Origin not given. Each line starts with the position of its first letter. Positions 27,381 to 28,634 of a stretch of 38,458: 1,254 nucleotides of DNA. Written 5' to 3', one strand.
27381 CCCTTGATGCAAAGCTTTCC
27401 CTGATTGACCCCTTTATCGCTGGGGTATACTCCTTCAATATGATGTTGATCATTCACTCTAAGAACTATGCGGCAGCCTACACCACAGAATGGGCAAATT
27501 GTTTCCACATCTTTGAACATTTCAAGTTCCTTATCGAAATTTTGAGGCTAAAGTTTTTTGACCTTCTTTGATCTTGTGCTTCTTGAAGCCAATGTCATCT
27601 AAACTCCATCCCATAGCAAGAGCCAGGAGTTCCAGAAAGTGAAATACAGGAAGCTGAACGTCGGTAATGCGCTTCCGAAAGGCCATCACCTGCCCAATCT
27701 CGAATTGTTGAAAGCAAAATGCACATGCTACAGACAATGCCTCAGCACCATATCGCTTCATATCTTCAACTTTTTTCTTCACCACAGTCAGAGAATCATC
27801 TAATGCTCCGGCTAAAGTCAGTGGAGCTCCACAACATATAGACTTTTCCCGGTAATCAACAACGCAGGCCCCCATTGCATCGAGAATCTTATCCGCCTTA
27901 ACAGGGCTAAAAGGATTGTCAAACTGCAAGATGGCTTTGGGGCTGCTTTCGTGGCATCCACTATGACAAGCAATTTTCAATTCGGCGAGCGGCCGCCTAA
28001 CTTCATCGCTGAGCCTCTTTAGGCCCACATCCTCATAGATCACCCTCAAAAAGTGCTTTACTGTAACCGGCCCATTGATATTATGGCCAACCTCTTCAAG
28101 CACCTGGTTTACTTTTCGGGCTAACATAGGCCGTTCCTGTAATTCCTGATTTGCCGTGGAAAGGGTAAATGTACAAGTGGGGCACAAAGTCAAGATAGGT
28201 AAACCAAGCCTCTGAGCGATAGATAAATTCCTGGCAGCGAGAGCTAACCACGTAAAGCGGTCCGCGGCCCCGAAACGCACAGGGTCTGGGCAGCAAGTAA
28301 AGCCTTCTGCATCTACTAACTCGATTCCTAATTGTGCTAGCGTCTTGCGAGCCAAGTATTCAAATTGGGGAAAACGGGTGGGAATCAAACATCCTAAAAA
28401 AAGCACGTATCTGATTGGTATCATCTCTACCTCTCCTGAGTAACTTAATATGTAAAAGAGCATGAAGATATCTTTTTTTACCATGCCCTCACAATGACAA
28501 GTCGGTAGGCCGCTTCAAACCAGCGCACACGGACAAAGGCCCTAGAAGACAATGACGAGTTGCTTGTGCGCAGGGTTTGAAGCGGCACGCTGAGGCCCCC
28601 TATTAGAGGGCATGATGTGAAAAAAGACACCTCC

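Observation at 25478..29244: Minimal FdhA-HdrB-HdrC trio without HdrA, MvhD, FdhB or a membrane anchor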

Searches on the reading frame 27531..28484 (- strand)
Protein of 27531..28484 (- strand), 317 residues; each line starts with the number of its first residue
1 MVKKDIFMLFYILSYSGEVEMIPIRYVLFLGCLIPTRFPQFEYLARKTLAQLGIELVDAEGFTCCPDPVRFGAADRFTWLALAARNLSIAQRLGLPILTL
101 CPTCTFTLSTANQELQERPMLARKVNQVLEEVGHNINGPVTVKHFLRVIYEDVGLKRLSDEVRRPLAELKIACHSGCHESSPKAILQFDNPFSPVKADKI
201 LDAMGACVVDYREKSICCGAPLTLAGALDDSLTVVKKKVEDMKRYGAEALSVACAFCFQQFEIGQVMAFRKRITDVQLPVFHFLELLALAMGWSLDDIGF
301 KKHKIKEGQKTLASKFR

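Call 4: search_protein_families(library=pfam, proteins=[window:27531-28484:-], max_evalue=0.01)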
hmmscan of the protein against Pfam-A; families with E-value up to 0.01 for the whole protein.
window:27531-28484:- (317 aa): 1 family
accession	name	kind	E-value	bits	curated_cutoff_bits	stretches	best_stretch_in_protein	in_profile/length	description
PF02754.22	CCG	-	8.5e-28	96.7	20.6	2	171-261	1-84/85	Cysteine-rich domain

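Call 8: find_related_loci(query=window:27531-28424:-, collection=genome_contigs, flank=10000)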
Query window:27531-28424:- (297 aa) in genome_contigs; peptide patterns used: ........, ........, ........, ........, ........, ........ (x = any residue, [..] = any of these).
94 stretches matched a pattern; 5 encode a relative of the query (tblastn E <= 1e-3); 5 distinct loci.
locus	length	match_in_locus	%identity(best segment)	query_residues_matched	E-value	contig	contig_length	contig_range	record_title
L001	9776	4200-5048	37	1-286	1e-70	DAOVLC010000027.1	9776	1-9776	MAG TPA_asm: Candidatus Zixiibacteriota bacterium isolate CSMAG_1435 CSMAG_1435_k141_495213_length_9776_cov_13.0000, who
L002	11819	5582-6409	39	6-285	2e-66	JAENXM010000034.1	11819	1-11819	MAG: Actinomycetota bacterium isolate 14_8_m_bin1 k141_240415_length_11819_cov_19.0000, whole genome shotgun sequence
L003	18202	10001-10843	39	5-286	7e-64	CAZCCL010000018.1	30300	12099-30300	MAG TPA_asm: uncultured Gaiellales bacterium isolate SRP185410_co2_381 genome assembly, contig: NODE_1592_length_30300_c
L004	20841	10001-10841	40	5-285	1e-56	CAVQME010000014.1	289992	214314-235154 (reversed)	MAG: uncultured Actinomycetes bacterium isolate MFD00032.bin.1.257 genome assembly, contig: contig_9683, whole genome sh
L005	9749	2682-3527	35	4-289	2e-55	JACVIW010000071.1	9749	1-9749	MAG: Candidatus Geohydrothermomicrobium daggyaiense isolate DG02.bin.164 contig071, whole genome shotgun sequence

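Call 9: find_homologous_proteins(query=window:27531-28424:-, max_evalue=1e-10)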
Query window:27531-28424:- (297 aa): 226 proteins with E <= 1e-10 among 8000 candidates; the best 120 are listed.
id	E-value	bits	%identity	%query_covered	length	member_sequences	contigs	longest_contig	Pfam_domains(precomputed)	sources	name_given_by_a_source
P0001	1.5e-182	624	92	100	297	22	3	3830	PF02754.22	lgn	-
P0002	5.4e-134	464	67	99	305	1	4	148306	PF02754.22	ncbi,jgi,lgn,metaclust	jgi:heterodisulfide reductase subunit B|metaclust:\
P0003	1.8e-131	456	64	99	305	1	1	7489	PF02754.22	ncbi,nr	ncbi:MAG: CoB--CoM heterodisulfide reductase iron-sulfur subunit B family protein [Thermodesulfobact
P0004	6.5e-130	451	65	98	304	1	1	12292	PF02754.22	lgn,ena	-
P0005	1.7e-129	450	63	99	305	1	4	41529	PF02754.22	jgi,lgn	jgi:heterodisulfide reductase subunit B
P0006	1.0e-127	444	65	98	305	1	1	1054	PF02754.22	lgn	-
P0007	1.5e-127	443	64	100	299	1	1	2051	PF02754.22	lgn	-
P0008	1.6e-127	443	63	99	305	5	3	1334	PF02754.22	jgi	jgi:heterodisulfide reductase subunit B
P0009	3.7e-127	442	64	99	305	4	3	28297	PF02754.22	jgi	jgi:heterodisulfide reductase subunit B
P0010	1.5e-126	440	64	99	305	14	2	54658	PF02754.22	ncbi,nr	ncbi:MAG: hypothetical protein JW743_06045 [Deltaproteobacteria bacterium]|nr:hypothetical protein [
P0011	3.4e-120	419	62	99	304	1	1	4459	PF02754.22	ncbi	-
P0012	2.3e-117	410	60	99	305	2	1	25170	PF02754.22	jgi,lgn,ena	-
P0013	1.5e-113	397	58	99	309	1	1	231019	PF02754.22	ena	-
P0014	5.2e-112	392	60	96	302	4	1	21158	PF02754.22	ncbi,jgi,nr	ncbi:MAG: CoB--CoM heterodisulfide reductase subunit B [Deltaproteobacteria bacterium]|nr:CoB--CoM h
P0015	4.7e-111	389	58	98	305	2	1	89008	PF02754.22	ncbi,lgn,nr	ncbi:MAG: hypothetical protein JXO48_10225 [Deltaproteobacteria bacterium]|nr:hypothetical protein [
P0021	5.6e-81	290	45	95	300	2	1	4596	PF02754.22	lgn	-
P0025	9.8e-75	270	44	95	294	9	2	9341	PF02754.22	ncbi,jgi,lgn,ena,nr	ncbi:MAG TPA: heterodisulfide reductase-related iron-sulfur binding cluster [Atribacterota bacterium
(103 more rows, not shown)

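Call 10: find_encoding_contigs(protein=P0002, flank=10000, max_places=2)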
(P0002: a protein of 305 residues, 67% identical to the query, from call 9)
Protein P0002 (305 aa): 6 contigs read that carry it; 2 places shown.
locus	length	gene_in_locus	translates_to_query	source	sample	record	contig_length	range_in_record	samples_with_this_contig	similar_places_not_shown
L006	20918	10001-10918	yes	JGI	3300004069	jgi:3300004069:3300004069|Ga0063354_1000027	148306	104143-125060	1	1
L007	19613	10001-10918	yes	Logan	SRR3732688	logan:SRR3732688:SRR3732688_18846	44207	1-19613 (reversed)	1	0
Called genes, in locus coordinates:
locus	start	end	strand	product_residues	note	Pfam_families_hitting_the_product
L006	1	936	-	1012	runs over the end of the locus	PF00890:FAD_binding_2 (weak), PF01266:DAO (weak), PF13187:Fer4_9, PF00037:Fer4, PF00890:FAD_binding_2, PF07992:Pyr_redox_2, PF12831:FAD_oxidored, PF13450:NAD_binding_8, +25 more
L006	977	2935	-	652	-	PF00890:FAD_binding_2, PF07992:Pyr_redox_2 (weak), PF12831:FAD_oxidored, PF13450:NAD_binding_8 (weak), PF00037:Fer4 (weak), PF12838:Fer4_7, PF13187:Fer4_9, PF13237:Fer4_10, +7 more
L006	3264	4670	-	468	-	PF00072:Response_reg, PF00158:Sigma54_activat, PF14532:Sigma54_activ_2, PF00004:AAA, PF07724:AAA_2 (weak), PF07728:AAA_5, PF25601:AAA_lid_14, PF02954:HTH_8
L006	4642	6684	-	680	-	PF11845:Tll0287-like, PF00672:HAMP, PF00512:HisKA, PF02518:HATPase_c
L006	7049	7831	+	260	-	PF02596:DUF169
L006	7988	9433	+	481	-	PF00890:FAD_binding_2 (faint), PF01134:GIDA (faint), PF01262:AlaDh_PNT_C (faint), PF07992:Pyr_redox_2, PF12831:FAD_oxidored (weak), PF13738:Pyr_redox_3, PF00070:Pyr_redox, PF02852:Pyr_redox_dim, +4 more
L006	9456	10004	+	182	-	PF13183:Fer4_8, PF13187:Fer4_9 (weak), PF13534:Fer4_17 (faint)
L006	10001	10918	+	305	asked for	PF02754:CCG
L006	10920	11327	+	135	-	PF04879:Molybdop_Fe4S4, PF00384:Molybdopterin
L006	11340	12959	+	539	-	PF00384:Molybdopterin, PF01568:Molydop_binding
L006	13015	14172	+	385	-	PF01925:TauE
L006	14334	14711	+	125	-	PF01597:GCV_H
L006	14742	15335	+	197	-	-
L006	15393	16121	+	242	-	PF21948:LplA-B_cat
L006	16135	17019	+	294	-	PF16881:LIAS_N, PF04055:Radical_SAM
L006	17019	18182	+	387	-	PF01266:DAO, PF13454:NAD_binding_9 (faint)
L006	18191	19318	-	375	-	PF01612:DNA_pol_A_exo1, PF00570:HRDC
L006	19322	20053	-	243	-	PF00005:ABC_tran, PF13304:AAA_21 (faint)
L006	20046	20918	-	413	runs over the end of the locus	PF02653:BPD_transp_2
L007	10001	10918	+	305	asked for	PF02754:CCG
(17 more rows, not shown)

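Call 11: find_encoding_contigs(protein=P0013, flank=10000, max_places=2)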
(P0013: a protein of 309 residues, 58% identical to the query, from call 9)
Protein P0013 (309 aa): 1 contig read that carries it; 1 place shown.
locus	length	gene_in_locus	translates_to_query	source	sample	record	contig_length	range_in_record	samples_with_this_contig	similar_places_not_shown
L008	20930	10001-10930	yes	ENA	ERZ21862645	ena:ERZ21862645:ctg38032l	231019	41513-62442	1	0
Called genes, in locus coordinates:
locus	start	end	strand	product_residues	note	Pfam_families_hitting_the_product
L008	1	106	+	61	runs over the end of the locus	-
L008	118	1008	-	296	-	PF02754:CCG, PF22196:HdrB-like_C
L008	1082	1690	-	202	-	-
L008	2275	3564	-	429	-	PF04432:FrhB_FdhB_C (faint)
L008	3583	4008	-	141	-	PF02662:FlpD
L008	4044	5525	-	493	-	-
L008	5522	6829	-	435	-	PF12797:Fer4_2 (faint), PF12837:Fer4_6 (faint), PF13187:Fer4_9, PF13237:Fer4_10 (faint), PF13484:Fer4_16 (faint), PF00037:Fer4 (weak), PF07992:Pyr_redox_2 (weak)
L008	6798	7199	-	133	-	PF01946:Thi4 (weak), PF00070:Pyr_redox (faint), PF00890:FAD_binding_2 (weak), PF01134:GIDA (weak), PF01266:DAO (weak), PF07992:Pyr_redox_2 (weak), PF12831:FAD_oxidored (weak), PF13450:NAD_binding_8 (weak)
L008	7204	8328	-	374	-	PF12837:Fer4_6 (faint), PF13484:Fer4_16 (faint), PF25160:LdpA_Fe-S-bd (faint), PF00037:Fer4 (weak), PF13237:Fer4_10, PF14697:Fer4_21, PF12838:Fer4_7, PF13187:Fer4_9 (weak)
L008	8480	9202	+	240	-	-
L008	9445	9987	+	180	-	PF13484:Fer4_16 (faint), PF13183:Fer4_8 (weak), PF13187:Fer4_9 (weak)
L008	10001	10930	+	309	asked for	PF02754:CCG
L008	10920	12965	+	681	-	PF04879:Molybdop_Fe4S4, PF00384:Molybdopterin, PF01568:Molydop_binding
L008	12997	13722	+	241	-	PF21948:LplA-B_cat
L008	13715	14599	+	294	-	PF16881:LIAS_N (weak), PF04055:Radical_SAM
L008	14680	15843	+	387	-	PF01266:DAO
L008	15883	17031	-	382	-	PF01612:DNA_pol_A_exo1, PF00570:HRDC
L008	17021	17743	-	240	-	PF00005:ABC_tran, PF13304:AAA_21 (weak)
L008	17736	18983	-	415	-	PF02653:BPD_transp_2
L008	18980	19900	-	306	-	PF02653:BPD_transp_2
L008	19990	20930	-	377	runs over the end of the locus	PF13433:Peripla_BP_5, PF13458:Peripla_BP_6, PF01094:ANF_receptor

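Call 12: find_encoding_contigs(protein=P0015, flank=10000, max_places=2)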
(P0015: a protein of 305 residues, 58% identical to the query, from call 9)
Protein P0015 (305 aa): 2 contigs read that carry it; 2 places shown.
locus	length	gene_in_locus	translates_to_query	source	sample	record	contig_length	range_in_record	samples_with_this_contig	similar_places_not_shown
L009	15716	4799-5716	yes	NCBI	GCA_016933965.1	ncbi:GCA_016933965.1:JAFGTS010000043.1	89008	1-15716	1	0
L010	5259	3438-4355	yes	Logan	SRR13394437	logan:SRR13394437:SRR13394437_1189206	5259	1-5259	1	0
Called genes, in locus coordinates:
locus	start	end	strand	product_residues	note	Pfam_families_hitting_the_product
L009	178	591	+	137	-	PF22381:Staph_reg_Sar_Rot (weak), PF22166:WHD_ArnR1, PF01047:MarR, PF12802:MarR_2, PF13463:HTH_27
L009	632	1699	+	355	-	PF00037:Fer4 (weak), PF13237:Fer4_10 (weak), PF14697:Fer4_21, PF12838:Fer4_7, PF25160:LdpA_Fe-S-bd (weak), PF00037:Fer4, PF12797:Fer4_2 (weak), PF12837:Fer4_6 (weak)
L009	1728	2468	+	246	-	PF00561:Abhydrolase_1 (weak), PF12697:Abhydrolase_6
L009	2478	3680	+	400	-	PF00291:PALP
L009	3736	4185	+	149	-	PF12675:DUF3795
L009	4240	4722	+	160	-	PF13183:Fer4_8 (weak), PF13187:Fer4_9 (weak)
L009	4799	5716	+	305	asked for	PF02754:CCG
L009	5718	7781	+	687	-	PF04879:Molybdop_Fe4S4, PF00384:Molybdopterin, PF01568:Molydop_binding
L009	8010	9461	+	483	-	PF22694:CtpB_N-like (faint), PF00595:PDZ, PF13180:PDZ_2, PF17820:PDZ_6, PF03572:Peptidase_S41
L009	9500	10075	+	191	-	PF00903:Glyoxalase (weak), PF13669:Glyoxalase_4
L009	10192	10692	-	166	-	-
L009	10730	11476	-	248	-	PF03741:TerC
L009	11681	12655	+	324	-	PF12706:Lactamase_B_2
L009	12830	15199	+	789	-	PF00270:DEAD, PF04851:ResIII, PF00271:Helicase_C, PF22982:WHD_HRQ1, PF09369:MZB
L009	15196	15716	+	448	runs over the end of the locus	PF13482:RNase_H_2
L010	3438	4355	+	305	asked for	PF02754:CCG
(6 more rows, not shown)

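Call 14: search_solved_structures(query=window:27531-28424:-, max_evalue=0.001, show_alignments=2)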
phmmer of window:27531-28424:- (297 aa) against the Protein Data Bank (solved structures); distinct sequences matched with E-value up to 0.001: 6.
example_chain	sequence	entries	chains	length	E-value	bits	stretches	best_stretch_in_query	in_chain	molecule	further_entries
8rvu_b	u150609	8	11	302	9.1e-66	225.6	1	7-285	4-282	H(2):CoB-CoM heterodisulfide,ferredoxin reductase subunit B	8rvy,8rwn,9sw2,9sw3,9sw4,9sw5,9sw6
8rvv_B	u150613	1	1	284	9.6e-66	225.5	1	7-285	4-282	H(2):CoB-CoM heterodisulfide,ferredoxin reductase subunit B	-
9sfi_C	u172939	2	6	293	3.8e-62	213.7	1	5-279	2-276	H(2)/formate:CoB-CoM heterodisulfide,ferredoxin reductase subunit B2 | Heterodisulfide reductase subunit B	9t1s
5odc_B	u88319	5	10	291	7.4e-62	212.8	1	5-286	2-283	Heterodisulfide reductase, subunit B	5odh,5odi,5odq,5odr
7bkb_B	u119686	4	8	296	1.3e-53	185.8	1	5-285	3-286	CoB--CoM heterodisulfide reductase subunit B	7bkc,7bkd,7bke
7smj_A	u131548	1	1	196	0.00015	24.7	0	154-231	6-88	AI-designed TIM-barrel F2N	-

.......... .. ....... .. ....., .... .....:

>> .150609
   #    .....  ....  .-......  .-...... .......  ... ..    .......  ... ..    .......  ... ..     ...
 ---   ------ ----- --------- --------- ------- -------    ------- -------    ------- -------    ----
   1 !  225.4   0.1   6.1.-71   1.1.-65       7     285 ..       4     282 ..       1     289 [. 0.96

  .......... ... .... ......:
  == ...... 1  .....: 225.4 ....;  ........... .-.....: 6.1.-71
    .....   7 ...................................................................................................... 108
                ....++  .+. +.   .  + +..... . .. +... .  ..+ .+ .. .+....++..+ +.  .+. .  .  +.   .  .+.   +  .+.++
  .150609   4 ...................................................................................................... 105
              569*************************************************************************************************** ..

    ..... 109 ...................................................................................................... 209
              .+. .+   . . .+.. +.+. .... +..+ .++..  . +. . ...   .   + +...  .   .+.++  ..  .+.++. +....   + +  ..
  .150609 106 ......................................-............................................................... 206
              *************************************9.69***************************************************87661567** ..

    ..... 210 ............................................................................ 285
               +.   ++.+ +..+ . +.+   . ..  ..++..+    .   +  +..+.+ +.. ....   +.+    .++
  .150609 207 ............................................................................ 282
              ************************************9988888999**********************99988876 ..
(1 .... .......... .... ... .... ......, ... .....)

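Call 16: find_encoding_contigs(protein=P0010, flank=10000, max_places=1)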
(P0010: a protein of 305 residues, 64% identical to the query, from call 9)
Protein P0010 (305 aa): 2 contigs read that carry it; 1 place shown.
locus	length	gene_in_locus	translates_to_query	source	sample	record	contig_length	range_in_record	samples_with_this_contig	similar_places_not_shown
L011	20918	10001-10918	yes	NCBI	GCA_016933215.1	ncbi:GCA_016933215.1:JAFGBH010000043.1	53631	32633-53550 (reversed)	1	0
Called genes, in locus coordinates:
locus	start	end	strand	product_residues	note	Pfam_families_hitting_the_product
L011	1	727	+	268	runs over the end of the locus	PF00557:Peptidase_M24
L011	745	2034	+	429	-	PF04015:DUF362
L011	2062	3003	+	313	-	PF01210:NAD_Gly3P_dh_N (weak), PF02737:3HCDH_N, PF03446:NAD_binding_2 (weak), PF00725:3HCDH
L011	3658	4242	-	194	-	PF13505:OMP_b-brl (weak)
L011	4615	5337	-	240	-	-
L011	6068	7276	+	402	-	PF00291:PALP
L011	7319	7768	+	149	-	PF12675:DUF3795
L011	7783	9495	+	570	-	PF20446:ABC_N, PF09818:ABC_ATPase, PF21117:MRB1590_C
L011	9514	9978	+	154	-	PF13183:Fer4_8 (weak)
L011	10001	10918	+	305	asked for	PF02754:CCG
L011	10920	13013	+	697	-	PF04879:Molybdop_Fe4S4, PF00384:Molybdopterin, PF01568:Molydop_binding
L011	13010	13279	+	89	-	-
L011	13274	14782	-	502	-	PF10150:RNase_E_G, PF20833:RNase_E_G_Thio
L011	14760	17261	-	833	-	PF19864:Radical_SAM_N2, PF04055:Radical_SAM, PF10105:DUF2344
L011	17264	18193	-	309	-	PF00056:Ldh_1_N, PF02866:Ldh_1_C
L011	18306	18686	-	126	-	-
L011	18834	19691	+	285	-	PF01842:ACT (weak), PF00551:Formyl_trans_N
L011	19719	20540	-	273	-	PF04909:Amidohydro_2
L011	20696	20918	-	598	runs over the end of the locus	PF00501:AMP-binding, PF23562:AMP-binding_C_3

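Call 17: find_encoding_contigs(protein=P0005, flank=10000, max_places=1)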
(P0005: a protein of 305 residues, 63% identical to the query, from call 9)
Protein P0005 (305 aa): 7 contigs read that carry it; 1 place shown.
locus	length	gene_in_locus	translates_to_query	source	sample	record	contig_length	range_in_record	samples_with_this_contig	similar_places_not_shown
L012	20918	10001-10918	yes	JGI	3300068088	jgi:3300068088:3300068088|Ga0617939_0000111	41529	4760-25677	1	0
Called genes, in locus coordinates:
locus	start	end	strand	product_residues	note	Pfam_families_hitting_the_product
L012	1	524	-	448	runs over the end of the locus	PF02550:AcetylCoA_hydro, PF13336:AcetylCoA_hyd_C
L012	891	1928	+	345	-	PF12625:Arabinose_bd, PF13384:HTH_23 (faint), PF09312:SurA_N (weak), PF12833:HTH_18, PF00165:HTH_AraC (weak)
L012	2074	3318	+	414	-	PF01321:Creatinase_N, PF00557:Peptidase_M24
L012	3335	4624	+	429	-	PF04015:DUF362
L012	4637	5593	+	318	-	PF02737:3HCDH_N, PF03446:NAD_binding_2 (weak), PF00725:3HCDH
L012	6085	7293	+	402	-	PF00291:PALP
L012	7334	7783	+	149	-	PF12675:DUF3795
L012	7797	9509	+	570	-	PF20446:ABC_N, PF09818:ABC_ATPase, PF21117:MRB1590_C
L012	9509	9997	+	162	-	PF13187:Fer4_9 (faint), PF13183:Fer4_8 (weak), PF12838:Fer4_7 (faint)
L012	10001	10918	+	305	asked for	PF02754:CCG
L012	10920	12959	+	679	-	PF04879:Molybdop_Fe4S4, PF00384:Molybdopterin, PF01568:Molydop_binding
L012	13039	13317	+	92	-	-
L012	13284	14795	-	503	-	PF10150:RNase_E_G, PF20833:RNase_E_G_Thio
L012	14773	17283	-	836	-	PF19864:Radical_SAM_N2, PF04055:Radical_SAM, PF10105:DUF2344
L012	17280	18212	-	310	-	PF00056:Ldh_1_N, PF02866:Ldh_1_C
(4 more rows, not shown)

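Call 18: find_encoding_contigs(protein=P0012, flank=10000, max_places=1)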
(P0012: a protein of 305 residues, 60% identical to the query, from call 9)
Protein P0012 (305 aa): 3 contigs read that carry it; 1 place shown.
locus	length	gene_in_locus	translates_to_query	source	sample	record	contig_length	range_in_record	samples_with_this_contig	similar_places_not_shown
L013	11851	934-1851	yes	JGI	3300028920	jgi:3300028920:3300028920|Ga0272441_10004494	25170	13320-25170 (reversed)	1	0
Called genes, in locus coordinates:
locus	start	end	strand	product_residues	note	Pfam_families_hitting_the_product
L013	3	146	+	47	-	?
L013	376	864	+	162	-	PF13183:Fer4_8, PF13187:Fer4_9 (weak), PF13534:Fer4_17 (weak)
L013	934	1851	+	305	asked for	PF02754:CCG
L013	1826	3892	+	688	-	PF04879:Molybdop_Fe4S4, PF00384:Molybdopterin, PF01568:Molydop_binding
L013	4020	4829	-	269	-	PF00378:ECH_1, PF16113:ECH_2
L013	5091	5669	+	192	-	PF13669:Glyoxalase_4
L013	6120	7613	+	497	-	PF22694:CtpB_N-like (faint), PF00595:PDZ, PF13180:PDZ_2, PF17820:PDZ_6, PF03572:Peptidase_S41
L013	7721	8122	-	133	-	PF00072:Response_reg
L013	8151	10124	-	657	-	PF17201:Cache_3-Cache_2, PF17202:sCache_3_3, PF17203:sCache_3_2 (weak), PF00512:HisKA, PF02518:HATPase_c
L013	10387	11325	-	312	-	PF03547:Mem_trans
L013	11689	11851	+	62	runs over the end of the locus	-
